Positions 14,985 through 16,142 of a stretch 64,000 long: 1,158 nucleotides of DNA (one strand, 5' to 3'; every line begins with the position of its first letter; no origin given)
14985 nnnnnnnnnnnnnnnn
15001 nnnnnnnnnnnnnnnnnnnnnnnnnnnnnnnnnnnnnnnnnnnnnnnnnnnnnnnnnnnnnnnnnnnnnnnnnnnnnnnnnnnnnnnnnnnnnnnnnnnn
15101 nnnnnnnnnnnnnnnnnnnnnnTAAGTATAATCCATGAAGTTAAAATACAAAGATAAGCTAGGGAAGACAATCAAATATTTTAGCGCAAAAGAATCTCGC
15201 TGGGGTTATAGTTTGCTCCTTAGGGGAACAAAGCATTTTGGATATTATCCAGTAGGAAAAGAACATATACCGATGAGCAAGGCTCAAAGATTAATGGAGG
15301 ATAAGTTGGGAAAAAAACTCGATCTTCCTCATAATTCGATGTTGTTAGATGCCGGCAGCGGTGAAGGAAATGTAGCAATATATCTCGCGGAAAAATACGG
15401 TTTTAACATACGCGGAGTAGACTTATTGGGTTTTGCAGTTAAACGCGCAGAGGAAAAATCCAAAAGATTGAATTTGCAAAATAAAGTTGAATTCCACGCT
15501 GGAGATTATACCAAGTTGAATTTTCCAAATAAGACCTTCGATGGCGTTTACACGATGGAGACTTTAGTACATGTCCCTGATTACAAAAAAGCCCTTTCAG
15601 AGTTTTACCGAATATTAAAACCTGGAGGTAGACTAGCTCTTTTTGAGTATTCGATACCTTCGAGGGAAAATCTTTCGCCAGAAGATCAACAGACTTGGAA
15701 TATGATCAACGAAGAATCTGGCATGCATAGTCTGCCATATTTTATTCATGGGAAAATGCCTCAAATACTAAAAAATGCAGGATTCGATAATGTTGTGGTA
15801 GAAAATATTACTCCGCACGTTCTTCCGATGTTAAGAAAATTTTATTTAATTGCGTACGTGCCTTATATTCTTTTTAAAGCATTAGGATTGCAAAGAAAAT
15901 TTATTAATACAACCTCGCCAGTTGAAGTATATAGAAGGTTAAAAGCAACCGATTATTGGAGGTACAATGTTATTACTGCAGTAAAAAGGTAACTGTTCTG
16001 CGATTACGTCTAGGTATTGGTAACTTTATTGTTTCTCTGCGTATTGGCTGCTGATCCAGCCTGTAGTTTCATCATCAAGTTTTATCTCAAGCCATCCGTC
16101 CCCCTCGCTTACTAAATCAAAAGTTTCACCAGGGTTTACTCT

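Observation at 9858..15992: Polyprenyl-phosphate sugar pathway cluster reminiscent of the mycobacterial decaprenyl-phospho-arabinose/arabinan system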

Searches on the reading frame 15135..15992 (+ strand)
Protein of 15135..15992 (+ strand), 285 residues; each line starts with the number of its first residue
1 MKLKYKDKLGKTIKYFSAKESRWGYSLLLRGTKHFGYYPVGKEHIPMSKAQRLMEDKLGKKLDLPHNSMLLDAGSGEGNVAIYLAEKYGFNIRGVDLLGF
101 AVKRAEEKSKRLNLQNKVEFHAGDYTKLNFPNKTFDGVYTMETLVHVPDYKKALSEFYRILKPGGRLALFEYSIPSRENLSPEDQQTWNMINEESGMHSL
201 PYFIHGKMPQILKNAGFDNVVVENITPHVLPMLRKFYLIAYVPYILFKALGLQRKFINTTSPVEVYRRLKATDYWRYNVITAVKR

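Call 3: search_protein_families(library=pfam, proteins=[window:15135-15992:+], max_evalue=0.01)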
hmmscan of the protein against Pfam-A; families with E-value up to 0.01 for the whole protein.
window:15135-15992:+ (285 aa): 13 families
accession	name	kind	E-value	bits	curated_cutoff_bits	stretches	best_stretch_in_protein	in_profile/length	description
PF08241.18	Methyltransf_11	-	2.2e-22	79.9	21.2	1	71-168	1-94/95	Methyltransferase domain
PF13649.12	Methyltransf_25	-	1.1e-20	74.5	27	1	71-165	2-97/97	Methyltransferase domain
PF13489.12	Methyltransf_23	-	1.3e-18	67.7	27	1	51-220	6-162/164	Methyltransferase domain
PF13847.12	Methyltransf_31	-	3.6e-18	66.1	27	1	69-176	6-114/145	Methyltransferase domain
PF01209.24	Ubie_methyltran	-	7.3e-16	58.7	20.1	1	66-181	47-163/233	ubiE/COQ5 methyltransferase family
PF02353.26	CMAS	-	3.1e-13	50.1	27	1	44-194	40-188/273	Mycolic acid cyclopropane synthetase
PF08242.18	Methyltransf_12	-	4.4e-13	50.2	30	1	71-167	1-98/98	Methyltransferase domain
PF00891.24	Methyltransf_2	-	4.7e-07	29.8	22.3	1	47-217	43-209/210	O-methyltransferase domain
PF05175.20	MTS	-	0.00038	20.6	23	1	61-137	26-101/170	Methyltransferase small domain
PF13679.12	Methyltransf_32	-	0.0011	19.4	27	1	65-130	24-94/143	Methyltransferase domain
PF20922.3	Anamorsin_N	-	0.0032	17.6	27.1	1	127-176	44-94/163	Anamorsin, N-terminal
PF08123.19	DOT1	-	0.0054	16.7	23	1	58-135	34-110/205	Histone methylation protein DOT1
PF07021.18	MetW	-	0.0061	16.7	21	0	65-161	12-102/193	Methionine biosynthesis protein MetW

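Call 4: search_protein_families(library=ncbifam, proteins=[window:15135-15992:+], max_evalue=0.01)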
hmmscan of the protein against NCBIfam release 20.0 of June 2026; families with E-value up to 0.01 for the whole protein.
window:15135-15992:+ (285 aa): 49 families (the best 25 are shown)
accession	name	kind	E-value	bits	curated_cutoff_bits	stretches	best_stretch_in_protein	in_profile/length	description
TIGR01934.1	MenG_MenH_UbiE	subfamily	3.7e-18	65.6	158.35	1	56-178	29-150/223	ubiquinone/menaquinone biosynthesis methyltransferase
NF045667.1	MTase_DVU1556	equivalog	2.5e-17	63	155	1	61-227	17-170/213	DVU_1556 family methyltransferase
NF001244.0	PRK00216.1-5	equivalog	1.6e-16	60.3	216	1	59-178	41-162/236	bifunctional demethylmenaquinone methyltransferase/2-methoxy-6-polyprenyl-1,4-benzoquinol methylase UbiE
NF041675.1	sarc_dimgly_tmase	equivalog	3.5e-16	60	550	1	5-169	4-169/278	sarcosine/dimethylglycine N-methyltransferase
NF052510.1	methyltran_MpqE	exception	4.9e-16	58.8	335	1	64-180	44-162/234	methyl-plastoquinone biosynthesis methyltransferase MpqE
NF001242.0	PRK00216.1-3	equivalog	9.3e-16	58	351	1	56-177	58-183/258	bifunctional demethylmenaquinone methyltransferase/2-methoxy-6-polyprenyl-1,4-benzoquinol methylase UbiE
TIGR02072.1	BioC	equivalog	3.4e-15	56.5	184.95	1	48-224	13-178/244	malonyl-ACP O-methyltransferase BioC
NF041536.1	ArsM_DUF2284_UU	exception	4.8e-15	54.9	575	1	68-171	78-182/459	arsenite methyltransferase/DUF2284 domain selenoprotein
NF041537.1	ArsM_AhpD_UU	exception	1.1e-14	54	510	1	69-175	79-186/345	arsenite methyltransferase/AhpD domain selenoprotein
NF001243.0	PRK00216.1-4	equivalog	1.7e-14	53.7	235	1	56-176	37-158/237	demethylmenaquinone methyltransferase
NF040539.1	AST_met_ArsM_2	exception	4.8e-14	52.8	240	1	67-169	57-163/262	putative arsinothricin biosynthesis methyltransferase ArsM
TIGR02752.1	MenG_heptapren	equivalog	6.9e-14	51.9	419.85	1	56-176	35-156/231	demethylmenaquinone methyltransferase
NF053839.1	CPFASynBruc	equivalog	1.8e-12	47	600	1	42-170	150-277/410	cyclopropane fatty acid synthase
TIGR01983.1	UbiG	equivalog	2.7e-12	46.5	102.95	1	64-168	47-150/228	bifunctional 2-polyprenyl-6-hydroxyphenol methylase/3-demethylubiquinol 3-O-methyltransferase UbiG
NF041943.1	GPPMT_Stmyces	equivalog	5.7e-12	46.1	400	1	53-167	67-177/272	geranyl diphosphate 2-C-methyltransferase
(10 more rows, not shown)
